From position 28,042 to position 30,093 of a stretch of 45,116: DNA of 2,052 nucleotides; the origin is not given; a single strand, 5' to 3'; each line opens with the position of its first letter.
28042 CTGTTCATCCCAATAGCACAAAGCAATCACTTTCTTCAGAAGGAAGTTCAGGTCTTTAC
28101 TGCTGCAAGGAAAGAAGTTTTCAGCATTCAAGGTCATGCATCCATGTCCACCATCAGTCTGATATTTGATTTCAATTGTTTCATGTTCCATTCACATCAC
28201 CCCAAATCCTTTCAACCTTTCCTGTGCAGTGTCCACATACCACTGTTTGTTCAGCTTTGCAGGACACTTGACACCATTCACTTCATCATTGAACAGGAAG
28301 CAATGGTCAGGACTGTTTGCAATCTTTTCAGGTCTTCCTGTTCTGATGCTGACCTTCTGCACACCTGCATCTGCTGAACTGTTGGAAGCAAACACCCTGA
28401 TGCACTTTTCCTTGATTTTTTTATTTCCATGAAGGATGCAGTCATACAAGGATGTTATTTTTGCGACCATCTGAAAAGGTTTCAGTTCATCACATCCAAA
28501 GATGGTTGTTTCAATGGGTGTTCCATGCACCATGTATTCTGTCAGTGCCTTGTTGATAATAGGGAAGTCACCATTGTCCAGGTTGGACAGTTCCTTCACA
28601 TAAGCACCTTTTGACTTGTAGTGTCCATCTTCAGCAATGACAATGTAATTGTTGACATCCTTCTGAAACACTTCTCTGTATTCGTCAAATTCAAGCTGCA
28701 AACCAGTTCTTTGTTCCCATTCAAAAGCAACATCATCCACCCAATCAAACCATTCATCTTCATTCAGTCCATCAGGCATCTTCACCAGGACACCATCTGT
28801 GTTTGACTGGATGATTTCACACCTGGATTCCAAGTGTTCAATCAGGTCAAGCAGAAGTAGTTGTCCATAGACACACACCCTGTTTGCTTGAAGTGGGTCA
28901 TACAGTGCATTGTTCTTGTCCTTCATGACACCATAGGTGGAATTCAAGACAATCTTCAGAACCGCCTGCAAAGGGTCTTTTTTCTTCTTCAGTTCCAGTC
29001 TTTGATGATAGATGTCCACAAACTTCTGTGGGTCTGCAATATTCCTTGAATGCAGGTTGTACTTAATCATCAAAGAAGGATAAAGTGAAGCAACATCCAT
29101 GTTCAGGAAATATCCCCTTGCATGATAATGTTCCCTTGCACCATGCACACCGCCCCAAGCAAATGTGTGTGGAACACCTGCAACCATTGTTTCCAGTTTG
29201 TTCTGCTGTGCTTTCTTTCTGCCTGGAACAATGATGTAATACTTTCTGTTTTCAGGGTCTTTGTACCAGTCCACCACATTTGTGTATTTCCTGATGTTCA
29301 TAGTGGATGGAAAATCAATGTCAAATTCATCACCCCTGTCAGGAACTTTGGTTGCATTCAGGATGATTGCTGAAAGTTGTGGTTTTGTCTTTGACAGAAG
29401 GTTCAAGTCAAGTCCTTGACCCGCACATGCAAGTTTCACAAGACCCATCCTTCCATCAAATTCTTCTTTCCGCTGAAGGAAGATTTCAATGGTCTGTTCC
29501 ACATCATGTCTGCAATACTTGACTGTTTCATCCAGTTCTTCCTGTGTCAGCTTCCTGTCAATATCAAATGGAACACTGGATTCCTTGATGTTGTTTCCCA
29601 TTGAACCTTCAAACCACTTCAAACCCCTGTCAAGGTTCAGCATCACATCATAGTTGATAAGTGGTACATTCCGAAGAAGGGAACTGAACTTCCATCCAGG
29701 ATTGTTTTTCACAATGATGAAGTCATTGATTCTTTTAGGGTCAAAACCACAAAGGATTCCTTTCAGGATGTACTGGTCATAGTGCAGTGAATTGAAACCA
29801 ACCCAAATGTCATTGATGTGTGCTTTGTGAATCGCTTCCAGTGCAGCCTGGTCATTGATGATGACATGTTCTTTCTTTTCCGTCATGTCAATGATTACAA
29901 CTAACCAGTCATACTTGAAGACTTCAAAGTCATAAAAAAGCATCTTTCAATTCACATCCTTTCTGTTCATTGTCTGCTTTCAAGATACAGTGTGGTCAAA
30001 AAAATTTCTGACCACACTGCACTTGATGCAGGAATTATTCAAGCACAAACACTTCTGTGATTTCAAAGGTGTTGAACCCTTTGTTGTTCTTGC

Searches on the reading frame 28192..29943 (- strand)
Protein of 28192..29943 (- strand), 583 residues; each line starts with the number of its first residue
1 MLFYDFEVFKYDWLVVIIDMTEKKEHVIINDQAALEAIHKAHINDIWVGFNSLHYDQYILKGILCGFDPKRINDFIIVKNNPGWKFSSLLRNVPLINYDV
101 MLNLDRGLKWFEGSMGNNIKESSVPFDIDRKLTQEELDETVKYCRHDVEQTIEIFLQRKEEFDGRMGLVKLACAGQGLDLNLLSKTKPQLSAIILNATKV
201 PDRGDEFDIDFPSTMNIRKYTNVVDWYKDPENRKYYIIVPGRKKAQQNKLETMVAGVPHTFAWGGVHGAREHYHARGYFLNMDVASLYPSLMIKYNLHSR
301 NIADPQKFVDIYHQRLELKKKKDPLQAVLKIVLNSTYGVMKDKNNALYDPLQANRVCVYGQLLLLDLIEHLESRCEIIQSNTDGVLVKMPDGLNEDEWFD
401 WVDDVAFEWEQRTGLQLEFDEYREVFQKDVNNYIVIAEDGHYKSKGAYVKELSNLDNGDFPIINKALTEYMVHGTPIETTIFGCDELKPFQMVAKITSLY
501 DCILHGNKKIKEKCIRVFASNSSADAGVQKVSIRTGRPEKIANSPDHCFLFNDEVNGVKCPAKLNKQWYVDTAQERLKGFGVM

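Call 10: search_protein_families(library=pfam, proteins=[window:28192-29943:-], max_evalue=0.01)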
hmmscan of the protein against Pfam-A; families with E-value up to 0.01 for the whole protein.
window:28192-29943:- (583 aa): 2 families
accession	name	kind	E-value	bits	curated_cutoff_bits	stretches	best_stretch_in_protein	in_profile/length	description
PF00136.26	DNA_pol_B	-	2.8e-08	33.4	23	1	321-380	149-208/453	DNA polymerase family B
PF03175.18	DNA_pol_B_2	-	0.0062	15.9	25.8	0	137-163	137-163/468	DNA polymerase type B, organellar and viral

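Call 47: search_protein_families(library=ncbifam, proteins=[window:28192-29943:-], max_evalue=0.001)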
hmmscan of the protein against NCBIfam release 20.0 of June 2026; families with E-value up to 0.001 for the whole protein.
window:28192-29943:- (583 aa): 6 families
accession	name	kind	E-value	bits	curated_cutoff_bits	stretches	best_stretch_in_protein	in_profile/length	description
NF004419.0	PRK05761.1-5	equivalog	2e-11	42.6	1285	1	318-450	647-775/932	DNA-directed DNA polymerase I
NF004417.0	PRK05761.1-3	equivalog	4.5e-07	28.2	780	1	323-451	583-707/858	DNA-directed DNA polymerase I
NF004415.0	PRK05761.1-1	equivalog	5.6e-07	27.8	1289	1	318-451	591-720/883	DNA-directed DNA polymerase I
NF004420.0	PRK05762.1-1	equivalog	2.4e-05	23.2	1435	1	305-397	467-561/783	DNA polymerase II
NF004421.0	PRK05762.1-2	equivalog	7.3e-05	21.2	570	1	311-395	484-570/795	DNA polymerase II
NF004422.0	PRK05762.1-4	equivalog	0.00021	19.8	1103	1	305-397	471-565/789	DNA polymerase II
